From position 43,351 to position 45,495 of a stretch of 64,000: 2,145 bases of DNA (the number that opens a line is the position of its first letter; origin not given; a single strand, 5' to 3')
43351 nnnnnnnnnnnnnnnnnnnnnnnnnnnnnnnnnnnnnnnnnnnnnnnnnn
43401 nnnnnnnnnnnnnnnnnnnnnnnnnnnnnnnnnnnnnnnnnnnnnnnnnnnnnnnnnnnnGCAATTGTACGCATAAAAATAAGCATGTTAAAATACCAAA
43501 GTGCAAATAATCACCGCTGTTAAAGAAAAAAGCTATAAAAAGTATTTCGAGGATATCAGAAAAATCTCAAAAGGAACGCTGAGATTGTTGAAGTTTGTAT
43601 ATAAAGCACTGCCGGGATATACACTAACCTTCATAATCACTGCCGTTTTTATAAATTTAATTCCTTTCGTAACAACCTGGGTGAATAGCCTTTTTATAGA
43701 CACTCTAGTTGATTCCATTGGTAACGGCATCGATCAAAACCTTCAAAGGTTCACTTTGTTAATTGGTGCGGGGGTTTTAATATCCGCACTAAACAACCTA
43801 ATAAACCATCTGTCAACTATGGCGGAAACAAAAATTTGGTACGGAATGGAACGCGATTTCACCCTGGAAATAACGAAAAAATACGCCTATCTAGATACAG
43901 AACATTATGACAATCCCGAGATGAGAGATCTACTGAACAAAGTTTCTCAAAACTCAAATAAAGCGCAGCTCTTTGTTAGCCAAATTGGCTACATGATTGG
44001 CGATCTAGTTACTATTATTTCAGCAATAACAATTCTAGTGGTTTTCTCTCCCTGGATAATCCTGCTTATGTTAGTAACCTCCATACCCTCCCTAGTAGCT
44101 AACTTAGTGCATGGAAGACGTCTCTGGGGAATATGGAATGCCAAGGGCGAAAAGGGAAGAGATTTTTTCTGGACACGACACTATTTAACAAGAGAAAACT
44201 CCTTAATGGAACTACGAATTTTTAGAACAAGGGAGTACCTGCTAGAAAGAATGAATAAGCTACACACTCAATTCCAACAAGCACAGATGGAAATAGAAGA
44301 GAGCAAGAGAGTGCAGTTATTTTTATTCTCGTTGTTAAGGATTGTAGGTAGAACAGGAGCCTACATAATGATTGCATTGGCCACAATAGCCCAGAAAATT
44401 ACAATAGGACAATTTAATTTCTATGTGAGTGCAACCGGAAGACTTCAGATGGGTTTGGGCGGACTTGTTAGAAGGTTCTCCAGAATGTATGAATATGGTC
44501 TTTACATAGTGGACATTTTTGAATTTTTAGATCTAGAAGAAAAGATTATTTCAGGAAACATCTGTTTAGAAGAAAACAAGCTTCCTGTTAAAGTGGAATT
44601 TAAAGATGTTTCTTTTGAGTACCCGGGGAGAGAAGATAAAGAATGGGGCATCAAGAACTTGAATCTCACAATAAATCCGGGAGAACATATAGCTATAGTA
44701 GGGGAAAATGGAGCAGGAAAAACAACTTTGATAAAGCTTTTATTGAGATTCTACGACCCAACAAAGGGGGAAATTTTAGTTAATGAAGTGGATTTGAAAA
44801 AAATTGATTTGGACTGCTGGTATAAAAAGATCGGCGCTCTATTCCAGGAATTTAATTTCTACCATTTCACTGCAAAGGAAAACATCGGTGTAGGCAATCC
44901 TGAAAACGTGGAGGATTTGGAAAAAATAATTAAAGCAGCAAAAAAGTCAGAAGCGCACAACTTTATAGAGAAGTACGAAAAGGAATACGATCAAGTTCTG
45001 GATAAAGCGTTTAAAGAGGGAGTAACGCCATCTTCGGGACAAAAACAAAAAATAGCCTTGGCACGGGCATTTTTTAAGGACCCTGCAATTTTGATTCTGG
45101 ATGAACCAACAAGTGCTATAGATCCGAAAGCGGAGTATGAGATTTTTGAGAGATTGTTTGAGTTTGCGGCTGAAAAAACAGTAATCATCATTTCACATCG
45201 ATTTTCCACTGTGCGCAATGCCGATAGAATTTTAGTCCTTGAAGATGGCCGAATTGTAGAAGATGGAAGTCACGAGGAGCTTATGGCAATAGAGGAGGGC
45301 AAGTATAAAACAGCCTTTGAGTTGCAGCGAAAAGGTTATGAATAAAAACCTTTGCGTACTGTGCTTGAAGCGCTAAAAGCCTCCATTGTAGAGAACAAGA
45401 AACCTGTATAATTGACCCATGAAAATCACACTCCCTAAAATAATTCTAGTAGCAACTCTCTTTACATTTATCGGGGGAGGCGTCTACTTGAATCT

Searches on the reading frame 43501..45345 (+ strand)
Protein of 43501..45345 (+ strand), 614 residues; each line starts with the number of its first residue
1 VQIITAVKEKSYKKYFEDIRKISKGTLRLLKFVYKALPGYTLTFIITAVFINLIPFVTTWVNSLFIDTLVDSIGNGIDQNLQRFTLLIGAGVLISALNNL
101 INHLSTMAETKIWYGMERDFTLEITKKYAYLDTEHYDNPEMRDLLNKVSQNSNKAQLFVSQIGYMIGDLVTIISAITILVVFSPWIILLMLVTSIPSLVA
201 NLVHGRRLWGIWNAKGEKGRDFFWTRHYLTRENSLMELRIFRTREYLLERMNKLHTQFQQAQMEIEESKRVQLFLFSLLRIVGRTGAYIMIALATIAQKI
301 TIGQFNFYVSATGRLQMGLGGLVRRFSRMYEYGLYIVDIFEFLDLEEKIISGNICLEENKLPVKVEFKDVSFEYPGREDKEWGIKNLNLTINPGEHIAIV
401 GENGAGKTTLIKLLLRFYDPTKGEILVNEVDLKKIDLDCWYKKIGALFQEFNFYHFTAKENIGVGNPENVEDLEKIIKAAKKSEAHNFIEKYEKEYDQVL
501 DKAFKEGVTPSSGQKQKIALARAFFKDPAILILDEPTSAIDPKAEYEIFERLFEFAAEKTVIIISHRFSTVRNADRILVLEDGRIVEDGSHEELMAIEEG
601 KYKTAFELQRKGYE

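Call 33: search_protein_families(library=pfam, proteins=[window:43501-45345:+], max_evalue=0.0001)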
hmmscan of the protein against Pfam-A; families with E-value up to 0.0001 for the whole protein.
window:43501-45345:+ (614 aa): 5 families
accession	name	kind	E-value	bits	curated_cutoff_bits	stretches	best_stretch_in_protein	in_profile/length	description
PF00005.33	ABC_tran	-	4.2e-34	118.5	25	1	385-538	2-137/137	ABC transporter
PF13304.12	AAA_21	-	3.7e-13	50.6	27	1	488-566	185-298/304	AAA domain, putative AbiEii toxin, Type IV TA system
PF02463.25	SMC_N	-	1.8e-06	28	40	0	487-578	111-209/220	RecF/RecN/SMC N terminal domain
PF00664.28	ABC_membrane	-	2.3e-05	24.7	28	1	44-312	4-267/274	ABC transporter transmembrane region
PF13175.12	AAA_15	-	2.7e-05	24.4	32.1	1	396-495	25-146/374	AAA ATPase domain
